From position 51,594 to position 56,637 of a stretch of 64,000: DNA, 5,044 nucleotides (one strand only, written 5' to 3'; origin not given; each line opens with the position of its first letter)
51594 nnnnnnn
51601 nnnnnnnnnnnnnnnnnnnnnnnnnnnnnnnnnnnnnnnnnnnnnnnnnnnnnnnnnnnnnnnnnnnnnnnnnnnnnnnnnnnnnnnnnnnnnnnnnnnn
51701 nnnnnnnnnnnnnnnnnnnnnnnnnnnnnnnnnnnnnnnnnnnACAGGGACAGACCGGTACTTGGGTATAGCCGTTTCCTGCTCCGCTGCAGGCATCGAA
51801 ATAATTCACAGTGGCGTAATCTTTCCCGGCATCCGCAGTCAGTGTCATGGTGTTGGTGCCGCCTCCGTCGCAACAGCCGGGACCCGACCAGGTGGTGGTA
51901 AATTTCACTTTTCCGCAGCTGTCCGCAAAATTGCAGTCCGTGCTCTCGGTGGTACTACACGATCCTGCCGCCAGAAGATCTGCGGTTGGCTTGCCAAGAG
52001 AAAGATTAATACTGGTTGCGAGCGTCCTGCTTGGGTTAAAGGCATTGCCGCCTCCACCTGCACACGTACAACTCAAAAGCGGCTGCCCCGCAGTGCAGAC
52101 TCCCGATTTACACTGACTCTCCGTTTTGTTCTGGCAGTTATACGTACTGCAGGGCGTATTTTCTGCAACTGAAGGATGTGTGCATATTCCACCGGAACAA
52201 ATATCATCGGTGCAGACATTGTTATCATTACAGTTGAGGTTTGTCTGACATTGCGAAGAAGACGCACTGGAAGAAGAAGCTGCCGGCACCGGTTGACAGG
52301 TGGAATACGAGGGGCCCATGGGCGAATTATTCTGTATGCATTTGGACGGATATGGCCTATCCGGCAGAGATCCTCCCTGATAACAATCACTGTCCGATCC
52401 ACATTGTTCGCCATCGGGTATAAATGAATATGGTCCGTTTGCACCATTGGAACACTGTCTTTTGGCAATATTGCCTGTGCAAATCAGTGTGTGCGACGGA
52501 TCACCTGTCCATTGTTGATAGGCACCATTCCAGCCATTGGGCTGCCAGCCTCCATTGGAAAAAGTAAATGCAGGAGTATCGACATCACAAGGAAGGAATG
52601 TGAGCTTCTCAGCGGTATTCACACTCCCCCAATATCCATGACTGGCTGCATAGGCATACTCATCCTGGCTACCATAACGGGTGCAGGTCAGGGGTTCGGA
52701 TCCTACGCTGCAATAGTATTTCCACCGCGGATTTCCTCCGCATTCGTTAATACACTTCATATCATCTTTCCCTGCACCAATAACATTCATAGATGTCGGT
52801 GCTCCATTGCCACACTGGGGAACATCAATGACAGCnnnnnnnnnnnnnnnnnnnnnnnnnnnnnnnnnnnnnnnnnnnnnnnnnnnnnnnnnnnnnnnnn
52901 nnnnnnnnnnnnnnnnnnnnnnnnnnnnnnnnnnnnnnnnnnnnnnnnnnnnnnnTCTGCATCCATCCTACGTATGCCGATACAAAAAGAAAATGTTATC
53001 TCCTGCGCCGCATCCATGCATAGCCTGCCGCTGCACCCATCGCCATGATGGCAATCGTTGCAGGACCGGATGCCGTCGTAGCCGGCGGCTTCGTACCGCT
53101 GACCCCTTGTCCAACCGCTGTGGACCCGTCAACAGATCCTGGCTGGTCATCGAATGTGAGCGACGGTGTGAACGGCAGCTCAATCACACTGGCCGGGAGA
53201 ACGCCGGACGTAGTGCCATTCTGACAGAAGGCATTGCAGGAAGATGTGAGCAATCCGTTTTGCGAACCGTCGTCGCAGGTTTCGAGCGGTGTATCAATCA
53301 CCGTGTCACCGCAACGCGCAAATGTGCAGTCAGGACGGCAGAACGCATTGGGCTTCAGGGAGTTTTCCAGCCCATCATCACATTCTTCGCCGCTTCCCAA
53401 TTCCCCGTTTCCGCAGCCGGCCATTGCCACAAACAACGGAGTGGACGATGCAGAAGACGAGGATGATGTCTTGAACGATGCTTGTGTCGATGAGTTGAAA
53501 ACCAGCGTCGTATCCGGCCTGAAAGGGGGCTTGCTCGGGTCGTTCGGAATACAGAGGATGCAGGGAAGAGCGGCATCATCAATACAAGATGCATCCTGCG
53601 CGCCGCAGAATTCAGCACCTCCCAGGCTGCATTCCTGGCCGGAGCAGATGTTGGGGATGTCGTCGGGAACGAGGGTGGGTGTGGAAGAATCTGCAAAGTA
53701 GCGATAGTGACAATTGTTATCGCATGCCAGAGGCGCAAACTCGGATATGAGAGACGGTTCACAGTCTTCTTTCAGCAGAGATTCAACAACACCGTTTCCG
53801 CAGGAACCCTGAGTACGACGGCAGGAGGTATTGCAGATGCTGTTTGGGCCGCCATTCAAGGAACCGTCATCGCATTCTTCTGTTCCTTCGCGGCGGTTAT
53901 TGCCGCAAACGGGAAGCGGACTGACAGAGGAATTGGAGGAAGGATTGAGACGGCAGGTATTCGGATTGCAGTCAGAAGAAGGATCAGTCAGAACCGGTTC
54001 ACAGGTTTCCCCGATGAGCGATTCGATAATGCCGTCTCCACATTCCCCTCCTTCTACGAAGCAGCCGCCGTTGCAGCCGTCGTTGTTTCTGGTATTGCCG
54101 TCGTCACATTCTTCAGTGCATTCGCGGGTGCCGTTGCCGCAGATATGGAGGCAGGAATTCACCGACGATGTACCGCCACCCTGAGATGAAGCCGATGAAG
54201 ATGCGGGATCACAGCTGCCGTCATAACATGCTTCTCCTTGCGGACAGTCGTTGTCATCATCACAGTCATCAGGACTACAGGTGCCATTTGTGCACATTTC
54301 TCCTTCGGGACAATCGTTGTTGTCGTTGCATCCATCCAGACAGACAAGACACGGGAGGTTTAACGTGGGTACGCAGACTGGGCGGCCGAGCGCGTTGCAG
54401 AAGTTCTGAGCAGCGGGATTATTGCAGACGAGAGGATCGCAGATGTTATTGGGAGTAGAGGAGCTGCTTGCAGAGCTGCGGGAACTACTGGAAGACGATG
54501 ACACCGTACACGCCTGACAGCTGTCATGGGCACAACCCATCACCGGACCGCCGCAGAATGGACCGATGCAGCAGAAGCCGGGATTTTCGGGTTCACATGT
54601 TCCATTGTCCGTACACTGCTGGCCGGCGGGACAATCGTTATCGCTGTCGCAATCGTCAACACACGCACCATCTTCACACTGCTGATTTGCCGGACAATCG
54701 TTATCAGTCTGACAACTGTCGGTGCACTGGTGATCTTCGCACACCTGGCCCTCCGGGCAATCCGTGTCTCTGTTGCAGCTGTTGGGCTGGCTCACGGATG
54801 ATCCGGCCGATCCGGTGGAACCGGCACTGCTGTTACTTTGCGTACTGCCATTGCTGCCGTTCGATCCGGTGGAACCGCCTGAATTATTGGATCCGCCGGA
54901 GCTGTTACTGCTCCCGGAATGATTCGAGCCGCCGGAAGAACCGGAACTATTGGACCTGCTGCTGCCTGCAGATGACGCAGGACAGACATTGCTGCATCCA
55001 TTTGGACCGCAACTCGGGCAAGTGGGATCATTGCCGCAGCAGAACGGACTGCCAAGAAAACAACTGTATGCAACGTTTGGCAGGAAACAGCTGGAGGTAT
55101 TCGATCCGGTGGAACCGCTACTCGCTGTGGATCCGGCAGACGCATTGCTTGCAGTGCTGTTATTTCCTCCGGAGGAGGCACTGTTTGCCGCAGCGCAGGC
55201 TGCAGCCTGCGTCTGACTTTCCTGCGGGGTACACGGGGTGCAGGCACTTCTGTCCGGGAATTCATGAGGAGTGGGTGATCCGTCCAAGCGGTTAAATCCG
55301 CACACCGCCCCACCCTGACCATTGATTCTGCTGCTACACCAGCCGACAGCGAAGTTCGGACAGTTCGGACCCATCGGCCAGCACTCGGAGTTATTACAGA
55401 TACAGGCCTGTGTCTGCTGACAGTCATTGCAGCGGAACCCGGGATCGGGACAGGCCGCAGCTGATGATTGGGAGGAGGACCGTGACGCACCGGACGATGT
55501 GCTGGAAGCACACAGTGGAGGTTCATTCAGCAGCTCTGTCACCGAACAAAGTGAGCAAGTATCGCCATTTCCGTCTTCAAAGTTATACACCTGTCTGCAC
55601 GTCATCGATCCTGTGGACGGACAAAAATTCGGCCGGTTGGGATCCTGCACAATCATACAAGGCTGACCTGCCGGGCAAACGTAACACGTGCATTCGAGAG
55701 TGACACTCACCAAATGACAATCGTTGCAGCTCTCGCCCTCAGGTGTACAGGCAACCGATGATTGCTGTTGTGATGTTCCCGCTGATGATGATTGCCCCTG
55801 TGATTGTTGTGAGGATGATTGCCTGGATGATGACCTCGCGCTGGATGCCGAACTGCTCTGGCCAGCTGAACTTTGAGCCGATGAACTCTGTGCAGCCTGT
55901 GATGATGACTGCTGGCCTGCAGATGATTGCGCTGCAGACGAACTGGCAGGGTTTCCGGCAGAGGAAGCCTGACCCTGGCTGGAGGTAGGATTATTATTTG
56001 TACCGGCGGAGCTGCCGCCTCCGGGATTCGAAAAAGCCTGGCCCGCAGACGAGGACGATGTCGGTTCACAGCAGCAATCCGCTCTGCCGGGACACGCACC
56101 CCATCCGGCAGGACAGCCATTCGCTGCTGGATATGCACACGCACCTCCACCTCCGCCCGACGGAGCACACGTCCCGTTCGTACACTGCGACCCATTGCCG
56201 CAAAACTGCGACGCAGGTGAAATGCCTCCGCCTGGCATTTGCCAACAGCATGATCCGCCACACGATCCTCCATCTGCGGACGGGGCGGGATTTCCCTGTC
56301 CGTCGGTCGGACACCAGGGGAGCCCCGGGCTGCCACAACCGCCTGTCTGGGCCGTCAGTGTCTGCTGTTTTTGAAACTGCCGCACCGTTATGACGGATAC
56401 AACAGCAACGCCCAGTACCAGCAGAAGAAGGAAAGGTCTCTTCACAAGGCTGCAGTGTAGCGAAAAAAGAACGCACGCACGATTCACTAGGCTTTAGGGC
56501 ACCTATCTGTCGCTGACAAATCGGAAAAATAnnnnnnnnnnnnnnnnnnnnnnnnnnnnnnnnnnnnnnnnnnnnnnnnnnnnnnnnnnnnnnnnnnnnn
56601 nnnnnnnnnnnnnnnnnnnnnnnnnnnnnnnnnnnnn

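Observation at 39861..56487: Five tandem, co-oriented giant Cys-rich/Ser-rich modular surface-protein paralogs (16.6 kb, about a quarter of the window)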

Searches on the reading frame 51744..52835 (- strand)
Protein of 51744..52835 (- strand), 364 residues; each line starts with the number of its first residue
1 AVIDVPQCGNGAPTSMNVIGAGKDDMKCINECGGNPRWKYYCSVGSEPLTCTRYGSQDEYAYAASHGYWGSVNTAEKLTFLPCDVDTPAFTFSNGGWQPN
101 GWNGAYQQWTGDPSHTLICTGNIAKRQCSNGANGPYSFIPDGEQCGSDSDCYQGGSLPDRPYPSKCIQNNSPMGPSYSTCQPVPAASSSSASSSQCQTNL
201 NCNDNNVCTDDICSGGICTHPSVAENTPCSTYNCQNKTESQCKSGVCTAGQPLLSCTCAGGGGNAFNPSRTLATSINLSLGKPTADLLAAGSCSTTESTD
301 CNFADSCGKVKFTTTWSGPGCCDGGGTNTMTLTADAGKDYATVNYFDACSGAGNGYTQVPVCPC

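Call 41: find_homologous_proteins(query=window:51744-52835:-, max_evalue=0.001)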
Query seq(364 aa): 2143 candidates shared short words with the query, none scored E <= 0.001.

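Call 55: search_protein_representatives(protein=window:51744-52835:-)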
Query: 364 residues. Proteins with E-value up to 0.001 (for the whole library): 45; up to 1e-10: 5; up to 1e-30: 1. The best 45 are listed.
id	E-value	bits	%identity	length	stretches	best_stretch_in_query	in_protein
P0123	2.2e-31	126.1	46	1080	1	188-364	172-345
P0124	1.1e-30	123.7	35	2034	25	201-239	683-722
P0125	4.6e-13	65.7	41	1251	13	202-253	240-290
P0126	2.4e-12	63.3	46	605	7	199-252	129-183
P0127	3.9e-11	59.4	37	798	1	7-308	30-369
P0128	2.6e-10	56.6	38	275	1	24-169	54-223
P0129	2.7e-10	56.6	41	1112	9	191-256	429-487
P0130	3.8e-10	56.1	48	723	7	203-229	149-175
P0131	2.9e-09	53.2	38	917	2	77-159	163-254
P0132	5.6e-08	49.0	56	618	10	199-228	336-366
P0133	1.1e-07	48.0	46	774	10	201-254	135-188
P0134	9.6e-07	44.9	40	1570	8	193-254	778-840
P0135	1.4e-06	44.3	44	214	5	200-231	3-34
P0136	2.0e-06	43.8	40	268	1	186-253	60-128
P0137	2.6e-06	43.5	39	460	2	188-253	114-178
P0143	1.3e-05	41.2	32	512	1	290-364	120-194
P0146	7.1e-05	38.7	36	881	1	24-251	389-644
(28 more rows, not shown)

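Call 60: search_protein_families(library=pfam, proteins=[P0127, P0128, P0131, P0146, P0143, P0124, P0125], max_evalue=0.001)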
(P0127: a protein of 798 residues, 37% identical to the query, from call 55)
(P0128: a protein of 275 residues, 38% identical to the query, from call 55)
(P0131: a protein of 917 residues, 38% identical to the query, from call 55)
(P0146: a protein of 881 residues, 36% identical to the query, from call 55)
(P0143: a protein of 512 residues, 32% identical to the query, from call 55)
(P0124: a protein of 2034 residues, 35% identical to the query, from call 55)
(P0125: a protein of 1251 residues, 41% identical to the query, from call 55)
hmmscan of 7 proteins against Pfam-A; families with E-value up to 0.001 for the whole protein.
P0127 (798 aa): 0 families

P0128 (275 aa): 0 families

P0131 (917 aa): 0 families

P0146 (881 aa): 1 family
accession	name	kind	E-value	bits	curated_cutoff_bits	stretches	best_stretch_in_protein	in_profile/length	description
PF08309.17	LVIVD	-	4.2e-06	26.4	20.2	0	141-179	6-40/42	LVIVD repeat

P0143 (512 aa): 1 family
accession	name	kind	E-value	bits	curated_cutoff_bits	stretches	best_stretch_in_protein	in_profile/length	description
PF13948.11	DUF4215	-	7.5e-05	23.4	27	1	393-419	21-46/47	Domain of unknown function (DUF4215)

P0124 (2034 aa): 1 family
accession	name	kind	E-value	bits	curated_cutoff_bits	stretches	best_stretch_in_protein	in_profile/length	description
PF00200.28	Disintegrin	-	6.9e-118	386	35.1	24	1046-1095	28-75/75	Disintegrin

P0125 (1251 aa): 1 family
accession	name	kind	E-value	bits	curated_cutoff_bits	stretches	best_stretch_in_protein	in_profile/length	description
PF00526.23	Dicty_CTDC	-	3.9e-44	148.5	27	6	773-795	2-24/24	Dictyostelium (slime mold) repeat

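Call 67: predict_structure(alignment_id=A4)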
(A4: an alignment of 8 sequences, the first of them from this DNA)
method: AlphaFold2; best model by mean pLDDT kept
length: 364 residues; sequences in the alignment: 8
mean_pLDDT: 45.5   pTM: 0.26
mean pLDDT of the five models: 45.5, 44.0, 43.9, 43.3, 40.9
residues with pLDDT >= 90: 0; 70-90: 53; 50-70: 47; < 50: 264
segments of 3 or more residues with pLDDT < 50: 1-100, 102-137, 154-162, 171-173, 184-291, 347-354
pLDDT, mean of each block of 10 residues (from residue 1): 26 25 31 32 32 38 35 36 39 45 42 32 34 42 59 47 62 57 41 30 38 40 42 37 36 37 29 35 40 74 78 76 70 85 62 62 76
secondary structure, 60 per line:
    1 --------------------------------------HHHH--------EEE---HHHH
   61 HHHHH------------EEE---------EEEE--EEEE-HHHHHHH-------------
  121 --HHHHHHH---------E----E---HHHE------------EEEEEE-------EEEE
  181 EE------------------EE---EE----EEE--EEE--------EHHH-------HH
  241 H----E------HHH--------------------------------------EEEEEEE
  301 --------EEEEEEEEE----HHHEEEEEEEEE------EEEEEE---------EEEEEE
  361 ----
elements in order: H39-42 E51-53 H57-65 E78-80 E90-93 E96-99 H101-107 H123-129 E164-169 E177-182 E212-214 E217-219 E294-300 E309-317 E325-333 E340-345 E355-360

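Call 74: fold_search(model_id=the predicted structure, library=pdb)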
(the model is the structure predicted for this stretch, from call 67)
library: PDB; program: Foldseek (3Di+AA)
matches with E <= 10: 134; with E <= 0.001: 0
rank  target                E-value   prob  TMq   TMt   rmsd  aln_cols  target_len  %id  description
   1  2e4j_MODEL_1_A        1.3e+00  0.23  0.10  0.19   6.3        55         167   16  Solution Structure of mouse Lipocalin-type Prostaglandin D Synthase (released 2007-08-21)
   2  8f0s_B                1.4e+00  0.23  0.08  0.43   7.0        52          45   23  Structure of VSD4-NaV1.7-NaVPas channel chimera bound to the hybrid inhibitor GNE-9296 (released 2023-04-12)
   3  2mi5_MODEL_1_A        1.7e+00  0.51  0.11  0.55   5.3        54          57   24  Structure of insect-specific sodium channel toxin mu-Dc1a (released 2014-07-23)
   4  6a95_B                1.8e+00  0.75  0.12  0.61   3.6        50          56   24  Complex of voltage-gated sodium channel NavPaS from American cockroach Periplaneta americana bound with tetrodotoxin a (released 2018-08-08)
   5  7r85_A                1.9e+00  0.20  0.09  0.47   3.2        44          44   18  Structure of mouse Bai1 (ADGRB1) TSR3 domain (released 2021-11-10)
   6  3tn0_A                1.9e+00  0.11  0.11  0.13   8.5        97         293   13  Structure of mouse Va14Vb8.2NKT TCR-mouse CD1d-a-C-Galactosylceramide complex (released 2011-12-14)
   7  2mzf_MODEL_1_A        2.8e+00  0.20  0.11  0.44  11.0        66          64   14  Purotoxin-2 NMR structure in water (released 2016-04-13)
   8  7r84_D                2.8e+00  0.12  0.09  0.41   3.8        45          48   18  Structure of mouse BAI1 (ADGRB1) TSR3 domain in P21 space group (released 2021-11-10)
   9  6ozk_A                2.8e+00  0.05  0.07  0.10   6.2        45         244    9  Crystal structure of Mus musculus (Mm) Endonuclease V in complex with a 23mer RNA oligo containing an inosine after 68 (released 2019-09-04)
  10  6bnk_A                2.9e+00  0.10  0.11  0.14   8.3        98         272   12  Crystal structure of TCR-MHC-like molecule (released 2018-04-04)
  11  7qqb_B                2.9e+00  0.05  0.11  0.10  10.1       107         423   11  Crystal structure of the envelope glycoprotein complex of Puumala virus in complex with the scFv fragment of the broad (released 2023-06-21)
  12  9p3i_B                3.3e+00  0.02  0.07  0.05  11.5        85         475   14  High-resolution in situ ANDV single tetramer structure (released 2025-07-30)
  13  4mq7_A                3.5e+00  0.08  0.11  0.15   8.3        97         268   14  Structure of human CD1d-sulfatide (released 2013-12-18)
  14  6m81_A                3.9e+00  0.13  0.11  0.16  12.0        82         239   11  Crystal structure of TylM1 Y14F bound to SAH and dTDP-phenol (released 2019-03-13)
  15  5tik_C                3.9e+00  0.08  0.09  0.10   6.4        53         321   15  Structural basis for inhibition of erythrocyte invasion by antibodies to Plasmodium falciparum protein CyRPA (released 2017-03-01)
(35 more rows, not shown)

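Call 78: find_related_loci(query=window:51744-52835:-, collection=metagenome_contigs, flank=10000)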
Query seq(364 aa) (364 aa) in metagenome_contigs; peptide patterns used: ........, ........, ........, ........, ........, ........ (x = any residue, [..] = any of these).
122 stretches matched a pattern; 15 encode a relative of the query (tblastn E <= 1e-3); 15 distinct loci.
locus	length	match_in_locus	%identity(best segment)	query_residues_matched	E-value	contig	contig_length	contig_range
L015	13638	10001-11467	32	180-350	6e-9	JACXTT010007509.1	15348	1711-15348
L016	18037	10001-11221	41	176-350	9e-9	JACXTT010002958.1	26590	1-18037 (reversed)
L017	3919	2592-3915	48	196-256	1e-8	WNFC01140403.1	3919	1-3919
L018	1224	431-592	49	200-253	1e-7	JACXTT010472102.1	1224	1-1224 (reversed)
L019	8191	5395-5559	45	198-253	3e-7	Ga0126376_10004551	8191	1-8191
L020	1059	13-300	39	201-307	5e-7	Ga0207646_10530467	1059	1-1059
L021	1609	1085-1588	37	198-307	1e-6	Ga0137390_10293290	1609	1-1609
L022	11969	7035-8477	47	198-254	6e-6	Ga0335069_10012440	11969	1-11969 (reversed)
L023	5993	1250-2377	39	195-268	2e-5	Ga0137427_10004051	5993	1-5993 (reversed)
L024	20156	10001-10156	43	202-254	1e-4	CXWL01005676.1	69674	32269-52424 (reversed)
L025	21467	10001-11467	35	198-307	6e-5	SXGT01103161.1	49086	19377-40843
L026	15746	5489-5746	33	193-281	2e-4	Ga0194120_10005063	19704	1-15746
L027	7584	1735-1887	48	200-252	2e-4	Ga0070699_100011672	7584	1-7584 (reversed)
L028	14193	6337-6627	36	198-287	2e-4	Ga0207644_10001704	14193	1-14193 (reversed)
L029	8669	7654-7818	44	200-256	2e-4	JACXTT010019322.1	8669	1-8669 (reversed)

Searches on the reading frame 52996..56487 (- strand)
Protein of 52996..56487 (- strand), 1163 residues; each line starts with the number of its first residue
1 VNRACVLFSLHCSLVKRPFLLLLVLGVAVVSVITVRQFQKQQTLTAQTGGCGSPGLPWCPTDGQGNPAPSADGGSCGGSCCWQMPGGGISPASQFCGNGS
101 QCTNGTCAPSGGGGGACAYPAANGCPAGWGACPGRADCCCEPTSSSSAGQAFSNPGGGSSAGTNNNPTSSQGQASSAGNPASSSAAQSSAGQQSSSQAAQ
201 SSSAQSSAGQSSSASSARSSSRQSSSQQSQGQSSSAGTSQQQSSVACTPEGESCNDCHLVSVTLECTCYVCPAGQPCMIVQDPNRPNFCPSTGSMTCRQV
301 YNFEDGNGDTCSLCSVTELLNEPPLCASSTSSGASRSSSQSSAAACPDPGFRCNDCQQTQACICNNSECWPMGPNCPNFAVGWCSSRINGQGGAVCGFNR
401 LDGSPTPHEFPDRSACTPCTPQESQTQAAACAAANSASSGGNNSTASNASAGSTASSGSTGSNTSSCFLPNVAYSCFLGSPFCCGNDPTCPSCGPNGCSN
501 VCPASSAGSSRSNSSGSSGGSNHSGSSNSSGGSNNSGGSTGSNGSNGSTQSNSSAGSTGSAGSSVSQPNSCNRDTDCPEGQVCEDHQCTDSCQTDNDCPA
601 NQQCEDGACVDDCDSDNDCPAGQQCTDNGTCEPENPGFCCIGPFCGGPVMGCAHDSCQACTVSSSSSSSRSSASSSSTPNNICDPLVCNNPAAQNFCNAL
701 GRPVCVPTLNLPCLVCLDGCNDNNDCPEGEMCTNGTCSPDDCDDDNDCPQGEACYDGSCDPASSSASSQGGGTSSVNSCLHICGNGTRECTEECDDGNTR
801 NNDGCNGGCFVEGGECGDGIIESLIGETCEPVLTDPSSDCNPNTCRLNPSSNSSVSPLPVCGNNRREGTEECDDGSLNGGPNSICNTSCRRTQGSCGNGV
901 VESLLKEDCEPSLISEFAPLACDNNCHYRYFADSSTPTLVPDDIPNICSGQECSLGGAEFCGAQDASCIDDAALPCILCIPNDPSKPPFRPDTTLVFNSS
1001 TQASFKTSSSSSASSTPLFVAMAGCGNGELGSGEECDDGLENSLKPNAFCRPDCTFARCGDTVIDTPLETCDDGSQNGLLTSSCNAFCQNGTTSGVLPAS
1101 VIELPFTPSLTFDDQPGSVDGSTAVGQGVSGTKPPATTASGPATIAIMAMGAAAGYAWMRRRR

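Call 3: search_protein_families(library=pfam, proteins=[window:52996-56487:-], max_evalue=0.1)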
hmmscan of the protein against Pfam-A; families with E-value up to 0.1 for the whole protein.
window:52996-56487:- (1163 aa): 2 families
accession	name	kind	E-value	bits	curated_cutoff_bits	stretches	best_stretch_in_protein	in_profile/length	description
PF13948.11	DUF4215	-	1.3e-05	25.9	27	1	777-809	15-46/47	Domain of unknown function (DUF4215)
PF23416.1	DUF7107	-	0.00029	21.6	24.6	2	720-759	2-46/48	Domain of unknown function (DUF7107)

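Call 4: search_protein_families(library=ncbifam, proteins=[window:52996-56487:-], max_evalue=0.1)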
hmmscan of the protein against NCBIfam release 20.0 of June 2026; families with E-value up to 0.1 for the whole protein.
window:52996-56487:- (1163 aa): 1 family
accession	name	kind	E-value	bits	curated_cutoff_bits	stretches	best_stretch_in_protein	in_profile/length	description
TIGR02232.1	myxo_disulf_rpt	repeat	1e-07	31.6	20.8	3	783-814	4-35/38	cysteine-rich acidic repeat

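Call 83: search_protein_families(library=phrogs, proteins=[window:52996-56487:-], max_evalue=0.001)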
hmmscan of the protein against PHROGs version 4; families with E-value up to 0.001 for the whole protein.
window:52996-56487:- (1163 aa): 0 families
